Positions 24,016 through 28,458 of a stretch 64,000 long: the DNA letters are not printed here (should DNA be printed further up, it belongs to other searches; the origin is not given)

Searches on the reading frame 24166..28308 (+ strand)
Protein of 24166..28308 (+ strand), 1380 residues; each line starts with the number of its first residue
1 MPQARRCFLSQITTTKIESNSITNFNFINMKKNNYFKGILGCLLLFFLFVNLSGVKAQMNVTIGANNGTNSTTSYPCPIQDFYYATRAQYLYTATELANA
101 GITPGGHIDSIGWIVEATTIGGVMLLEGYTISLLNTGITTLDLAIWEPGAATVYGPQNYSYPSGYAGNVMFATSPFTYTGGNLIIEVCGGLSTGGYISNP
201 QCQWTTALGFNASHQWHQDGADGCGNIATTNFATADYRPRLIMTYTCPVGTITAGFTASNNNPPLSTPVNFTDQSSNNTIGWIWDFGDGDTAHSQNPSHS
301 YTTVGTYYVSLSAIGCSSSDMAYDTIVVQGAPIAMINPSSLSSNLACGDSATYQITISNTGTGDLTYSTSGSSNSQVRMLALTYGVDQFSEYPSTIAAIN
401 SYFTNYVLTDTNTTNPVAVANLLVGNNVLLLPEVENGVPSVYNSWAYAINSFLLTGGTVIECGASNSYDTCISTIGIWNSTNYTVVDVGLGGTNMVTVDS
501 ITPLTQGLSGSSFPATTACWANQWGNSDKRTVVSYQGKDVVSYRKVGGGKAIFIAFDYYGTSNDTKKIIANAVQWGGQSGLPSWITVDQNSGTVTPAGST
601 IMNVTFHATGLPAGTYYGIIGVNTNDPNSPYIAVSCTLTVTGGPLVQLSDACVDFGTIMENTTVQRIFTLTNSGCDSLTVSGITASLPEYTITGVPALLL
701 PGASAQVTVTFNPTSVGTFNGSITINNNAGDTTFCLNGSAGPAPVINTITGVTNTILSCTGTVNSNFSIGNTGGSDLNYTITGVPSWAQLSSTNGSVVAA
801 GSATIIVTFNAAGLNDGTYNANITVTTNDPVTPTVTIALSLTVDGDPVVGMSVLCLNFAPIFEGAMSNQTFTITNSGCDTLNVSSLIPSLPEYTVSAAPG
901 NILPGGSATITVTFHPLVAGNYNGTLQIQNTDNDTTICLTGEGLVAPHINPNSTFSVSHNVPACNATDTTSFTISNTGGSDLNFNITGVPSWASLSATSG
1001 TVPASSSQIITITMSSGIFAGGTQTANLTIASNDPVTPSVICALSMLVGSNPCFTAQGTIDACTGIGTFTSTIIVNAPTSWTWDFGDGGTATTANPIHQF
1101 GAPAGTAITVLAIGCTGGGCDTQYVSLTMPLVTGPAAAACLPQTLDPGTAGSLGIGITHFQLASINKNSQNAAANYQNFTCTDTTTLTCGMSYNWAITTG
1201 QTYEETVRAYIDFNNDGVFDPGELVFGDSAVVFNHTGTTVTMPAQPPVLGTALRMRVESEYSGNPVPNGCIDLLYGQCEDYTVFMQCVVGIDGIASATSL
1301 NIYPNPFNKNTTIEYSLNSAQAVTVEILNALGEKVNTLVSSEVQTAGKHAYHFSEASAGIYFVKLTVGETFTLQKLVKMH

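Call 53: search_protein_families(library=pfam, proteins=[window:24166-28308:+], max_evalue=0.00001)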
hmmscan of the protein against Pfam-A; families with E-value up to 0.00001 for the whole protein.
window:24166-28308:+ (1380 aa): 12 families
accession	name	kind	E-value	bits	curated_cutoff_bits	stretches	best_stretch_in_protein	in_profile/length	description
PF22544.2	HYDIN_VesB_CFA65-like_Ig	-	5e-40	136.2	25.5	2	644-732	1-92/100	HYDIN/CFA65/VesB-like, Ig-like domain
PF07610.17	DUF1573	-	1.4e-21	76.8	26.1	1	650-736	5-92/98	Protein of unknown function (DUF1573)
PF24507.1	Ig_CFAP65_4th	-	1.7e-19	70.4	27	0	891-937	23-70/76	CFAP65, fourth Ig-like domain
PF18911.6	PKD_4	-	4.1e-17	62.4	27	2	264-314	19-69/85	PKD domain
PF22073.2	Cep192_D4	-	5.8e-13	49.5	35.5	0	645-728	3-95/112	Cep192 domain 4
PF20009.4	GEVED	-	6.9e-13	49.7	24.4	1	1207-1283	2-77/78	GEVED domain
PF15780.11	ASH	-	1.5e-12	48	27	0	864-930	22-90/98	Abnormal spindle-like microcephaly-assoc'd, ASPM-SPD-2-Hydin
PF18962.6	Por_Secre_tail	-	1.9e-12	47.8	27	1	1302-1377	1-74/75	Secretion system C-terminal sorting domain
PF00801.26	PKD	-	9.5e-09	35.6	23.5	1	264-315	12-67/80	PKD domain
PF24291.1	Ig_CFAP65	-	1.5e-07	31.7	27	0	898-944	69-116/121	Cilia- and flagella-associated protein 65-like, Ig-like domain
PF19190.6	BACON_2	-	3.6e-07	30.4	25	0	965-1033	16-81/94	Viral BACON domain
PF24798.1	Ig-CFAP74_4th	-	2.7e-06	27.9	28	0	650-735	3-88/95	CFAP74 forth Ig-like domain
